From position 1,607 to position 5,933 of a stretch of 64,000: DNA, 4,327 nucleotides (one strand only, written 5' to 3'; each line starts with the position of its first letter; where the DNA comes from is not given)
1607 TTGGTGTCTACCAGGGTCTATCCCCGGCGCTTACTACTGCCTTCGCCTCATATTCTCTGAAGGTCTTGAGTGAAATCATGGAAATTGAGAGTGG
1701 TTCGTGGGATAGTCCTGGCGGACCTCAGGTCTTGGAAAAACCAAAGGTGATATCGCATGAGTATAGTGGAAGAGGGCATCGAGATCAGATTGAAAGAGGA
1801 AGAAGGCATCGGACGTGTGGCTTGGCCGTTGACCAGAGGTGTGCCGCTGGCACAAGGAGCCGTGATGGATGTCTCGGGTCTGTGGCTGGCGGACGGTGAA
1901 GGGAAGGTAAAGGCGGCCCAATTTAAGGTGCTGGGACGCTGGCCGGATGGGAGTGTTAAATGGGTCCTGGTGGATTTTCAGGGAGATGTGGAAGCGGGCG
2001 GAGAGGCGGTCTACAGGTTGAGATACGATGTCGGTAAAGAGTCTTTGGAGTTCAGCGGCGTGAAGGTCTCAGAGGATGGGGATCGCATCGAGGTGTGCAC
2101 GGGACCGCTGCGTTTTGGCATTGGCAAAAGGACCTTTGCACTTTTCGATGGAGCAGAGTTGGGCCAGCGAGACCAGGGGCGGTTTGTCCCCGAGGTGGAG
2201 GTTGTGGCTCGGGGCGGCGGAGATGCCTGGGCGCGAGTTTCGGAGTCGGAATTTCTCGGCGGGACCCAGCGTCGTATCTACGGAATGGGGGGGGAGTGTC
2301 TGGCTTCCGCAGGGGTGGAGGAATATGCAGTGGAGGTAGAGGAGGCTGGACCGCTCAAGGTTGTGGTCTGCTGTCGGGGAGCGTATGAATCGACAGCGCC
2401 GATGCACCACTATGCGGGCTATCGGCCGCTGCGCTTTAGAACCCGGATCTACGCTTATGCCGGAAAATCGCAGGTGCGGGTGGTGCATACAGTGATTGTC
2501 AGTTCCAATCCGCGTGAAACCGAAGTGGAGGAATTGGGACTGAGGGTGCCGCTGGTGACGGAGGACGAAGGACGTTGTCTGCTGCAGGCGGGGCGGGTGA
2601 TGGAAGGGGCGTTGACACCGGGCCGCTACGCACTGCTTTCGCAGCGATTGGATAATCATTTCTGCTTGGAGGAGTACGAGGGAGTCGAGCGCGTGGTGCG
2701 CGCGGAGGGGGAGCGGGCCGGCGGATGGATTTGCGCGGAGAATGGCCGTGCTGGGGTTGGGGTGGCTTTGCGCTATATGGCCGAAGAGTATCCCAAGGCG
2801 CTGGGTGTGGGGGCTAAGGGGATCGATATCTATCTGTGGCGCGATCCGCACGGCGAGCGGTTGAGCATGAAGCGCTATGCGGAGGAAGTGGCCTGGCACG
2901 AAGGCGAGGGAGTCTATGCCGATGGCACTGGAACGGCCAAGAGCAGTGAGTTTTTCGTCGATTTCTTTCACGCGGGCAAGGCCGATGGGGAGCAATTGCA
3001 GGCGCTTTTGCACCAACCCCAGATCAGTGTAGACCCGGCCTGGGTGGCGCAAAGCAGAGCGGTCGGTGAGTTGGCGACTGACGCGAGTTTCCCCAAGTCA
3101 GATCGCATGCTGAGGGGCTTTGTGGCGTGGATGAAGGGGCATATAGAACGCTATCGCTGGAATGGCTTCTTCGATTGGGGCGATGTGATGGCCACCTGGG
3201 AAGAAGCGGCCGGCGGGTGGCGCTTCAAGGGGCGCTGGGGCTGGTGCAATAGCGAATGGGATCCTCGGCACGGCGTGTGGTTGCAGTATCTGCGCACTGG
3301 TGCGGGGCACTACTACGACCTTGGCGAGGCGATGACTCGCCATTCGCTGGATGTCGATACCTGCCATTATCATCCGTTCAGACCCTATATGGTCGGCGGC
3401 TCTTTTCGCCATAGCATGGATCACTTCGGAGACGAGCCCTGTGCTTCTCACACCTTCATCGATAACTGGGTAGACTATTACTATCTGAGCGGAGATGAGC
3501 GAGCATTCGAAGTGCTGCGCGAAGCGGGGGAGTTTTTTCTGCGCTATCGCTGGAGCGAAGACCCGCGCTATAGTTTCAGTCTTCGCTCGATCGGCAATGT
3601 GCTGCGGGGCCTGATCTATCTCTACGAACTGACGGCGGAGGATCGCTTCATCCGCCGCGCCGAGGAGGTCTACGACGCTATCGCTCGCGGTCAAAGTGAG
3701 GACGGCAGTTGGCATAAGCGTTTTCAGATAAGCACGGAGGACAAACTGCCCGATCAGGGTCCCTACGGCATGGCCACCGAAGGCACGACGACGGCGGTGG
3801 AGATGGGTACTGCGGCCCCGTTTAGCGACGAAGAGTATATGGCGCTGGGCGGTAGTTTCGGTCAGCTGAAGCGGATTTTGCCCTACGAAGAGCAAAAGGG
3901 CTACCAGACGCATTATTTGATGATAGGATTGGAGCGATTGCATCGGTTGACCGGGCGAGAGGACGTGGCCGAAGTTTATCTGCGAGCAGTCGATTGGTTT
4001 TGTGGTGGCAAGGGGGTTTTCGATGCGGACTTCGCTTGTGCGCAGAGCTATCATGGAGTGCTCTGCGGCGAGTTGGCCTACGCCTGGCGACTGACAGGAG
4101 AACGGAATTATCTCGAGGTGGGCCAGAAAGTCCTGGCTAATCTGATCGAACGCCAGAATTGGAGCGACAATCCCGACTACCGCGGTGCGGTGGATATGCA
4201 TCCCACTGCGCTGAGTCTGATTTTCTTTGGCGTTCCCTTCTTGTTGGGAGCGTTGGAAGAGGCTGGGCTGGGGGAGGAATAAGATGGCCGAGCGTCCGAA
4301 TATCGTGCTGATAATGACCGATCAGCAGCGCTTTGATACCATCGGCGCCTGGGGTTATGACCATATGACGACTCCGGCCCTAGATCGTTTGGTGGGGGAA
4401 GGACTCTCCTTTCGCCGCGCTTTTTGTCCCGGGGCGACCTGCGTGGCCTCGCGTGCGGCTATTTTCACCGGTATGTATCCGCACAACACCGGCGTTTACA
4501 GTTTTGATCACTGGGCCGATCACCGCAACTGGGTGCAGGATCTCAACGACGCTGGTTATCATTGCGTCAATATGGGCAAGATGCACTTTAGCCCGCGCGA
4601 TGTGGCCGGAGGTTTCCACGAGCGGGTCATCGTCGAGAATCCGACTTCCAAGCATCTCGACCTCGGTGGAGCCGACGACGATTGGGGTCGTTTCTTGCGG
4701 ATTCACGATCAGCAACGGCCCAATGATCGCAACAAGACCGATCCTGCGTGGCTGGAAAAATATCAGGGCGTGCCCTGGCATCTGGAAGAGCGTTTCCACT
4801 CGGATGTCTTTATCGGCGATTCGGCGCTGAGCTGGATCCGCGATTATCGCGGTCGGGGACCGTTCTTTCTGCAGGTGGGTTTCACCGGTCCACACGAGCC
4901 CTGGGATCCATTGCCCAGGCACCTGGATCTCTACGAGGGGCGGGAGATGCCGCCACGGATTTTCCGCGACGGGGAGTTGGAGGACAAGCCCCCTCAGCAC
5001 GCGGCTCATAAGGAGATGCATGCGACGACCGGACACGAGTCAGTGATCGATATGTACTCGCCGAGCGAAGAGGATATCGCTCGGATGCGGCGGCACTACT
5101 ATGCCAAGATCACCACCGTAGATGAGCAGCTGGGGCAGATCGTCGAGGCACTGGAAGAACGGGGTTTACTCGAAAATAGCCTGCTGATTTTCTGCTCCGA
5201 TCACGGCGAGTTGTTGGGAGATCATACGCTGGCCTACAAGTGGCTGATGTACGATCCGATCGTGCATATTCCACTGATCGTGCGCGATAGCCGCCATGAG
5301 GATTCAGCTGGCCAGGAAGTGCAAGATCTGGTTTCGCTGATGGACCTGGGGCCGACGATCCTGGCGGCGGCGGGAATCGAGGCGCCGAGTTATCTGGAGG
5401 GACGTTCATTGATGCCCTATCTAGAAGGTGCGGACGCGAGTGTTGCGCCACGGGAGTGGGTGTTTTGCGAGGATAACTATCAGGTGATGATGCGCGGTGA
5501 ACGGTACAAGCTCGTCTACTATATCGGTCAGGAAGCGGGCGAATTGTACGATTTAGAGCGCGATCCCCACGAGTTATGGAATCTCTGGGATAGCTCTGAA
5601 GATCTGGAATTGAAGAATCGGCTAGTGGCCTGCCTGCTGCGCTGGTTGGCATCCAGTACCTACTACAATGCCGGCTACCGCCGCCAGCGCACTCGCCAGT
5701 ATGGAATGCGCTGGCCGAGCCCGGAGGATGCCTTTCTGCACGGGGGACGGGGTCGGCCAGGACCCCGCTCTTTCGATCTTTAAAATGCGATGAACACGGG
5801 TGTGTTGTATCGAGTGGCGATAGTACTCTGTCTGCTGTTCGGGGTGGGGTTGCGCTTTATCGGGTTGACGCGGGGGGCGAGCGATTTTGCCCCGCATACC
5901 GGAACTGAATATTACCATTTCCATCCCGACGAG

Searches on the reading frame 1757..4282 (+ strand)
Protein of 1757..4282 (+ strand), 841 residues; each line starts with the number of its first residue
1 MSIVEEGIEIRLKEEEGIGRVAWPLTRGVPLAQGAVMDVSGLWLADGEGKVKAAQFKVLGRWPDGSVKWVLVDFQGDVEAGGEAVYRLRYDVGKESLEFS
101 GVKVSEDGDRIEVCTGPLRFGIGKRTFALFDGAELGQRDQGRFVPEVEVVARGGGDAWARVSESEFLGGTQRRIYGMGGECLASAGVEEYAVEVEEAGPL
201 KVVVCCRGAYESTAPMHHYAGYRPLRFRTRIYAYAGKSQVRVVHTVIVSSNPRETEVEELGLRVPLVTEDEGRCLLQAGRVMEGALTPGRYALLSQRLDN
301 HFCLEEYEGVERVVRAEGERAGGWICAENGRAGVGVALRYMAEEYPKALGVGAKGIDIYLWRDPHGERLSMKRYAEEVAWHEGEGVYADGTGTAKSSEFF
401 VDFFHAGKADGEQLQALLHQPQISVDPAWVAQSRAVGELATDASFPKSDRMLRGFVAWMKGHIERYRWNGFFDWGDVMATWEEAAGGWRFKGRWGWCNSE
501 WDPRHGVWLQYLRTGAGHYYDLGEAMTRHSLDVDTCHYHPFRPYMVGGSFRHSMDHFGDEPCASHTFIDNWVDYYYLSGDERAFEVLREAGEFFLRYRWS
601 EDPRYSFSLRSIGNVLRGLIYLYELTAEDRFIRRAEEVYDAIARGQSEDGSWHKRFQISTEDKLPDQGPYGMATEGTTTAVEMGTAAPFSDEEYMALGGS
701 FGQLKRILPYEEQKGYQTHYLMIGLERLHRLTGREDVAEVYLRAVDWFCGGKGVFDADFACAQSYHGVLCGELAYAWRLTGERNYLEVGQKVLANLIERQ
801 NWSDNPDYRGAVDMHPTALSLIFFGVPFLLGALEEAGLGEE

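Call 37: search_protein_families(library=pfam, proteins=[window:1757-4282:+], max_evalue=0.001)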
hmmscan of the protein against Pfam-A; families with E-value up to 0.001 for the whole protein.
window:1757-4282:+ (841 aa): 4 families
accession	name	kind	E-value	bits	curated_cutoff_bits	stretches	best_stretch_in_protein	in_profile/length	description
PF21346.3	PcRGLX_3rd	-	1.7e-24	87.3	23.8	1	421-590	2-173/411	PcRGLX-like protein C-terminal alpha/alpha toroid domain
PF21345.3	PcRGLX_2nd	-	2.3e-16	60.2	23.5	1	103-270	2-146/360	PcRGLX-like protein central beta sandwich domain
PF07944.18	Beta-AFase-like_GH127_cat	-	8.5e-10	38.6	24.9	1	714-794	123-205/376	Beta-L-arabinofuranosidase, GH127 catalytic domain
PF19501.5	PcRGLX_1st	-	8.1e-07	29.2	22.1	1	25-70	19-64/83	PcRGLX-like N-terminal RIFT barrel domain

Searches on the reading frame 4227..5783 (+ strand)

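Call 37: search_protein_families(library=pfam, proteins=[window:4227-5783:+], max_evalue=0.001)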
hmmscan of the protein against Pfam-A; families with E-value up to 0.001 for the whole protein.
window:4227-5783:+ (518 aa): 4 families
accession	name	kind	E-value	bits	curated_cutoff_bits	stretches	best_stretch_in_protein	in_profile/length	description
PF00884.28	Sulfatase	-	7e-49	167.2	25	1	24-384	1-301/301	Sulfatase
PF16347.10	SGSH_C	-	7.7e-20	72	29.3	1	331-470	1-148/154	N-sulphoglucosamine sulphohydrolase, C-terminal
PF01663.27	Phosphodiest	-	8.3e-14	52.4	23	1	27-327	2-220/342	Type I phosphodiesterase / nucleotide pyrophosphatase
PF02995.22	DUF229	-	5.5e-06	25.8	25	1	288-333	303-348/496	Protein of unknown function (DUF229)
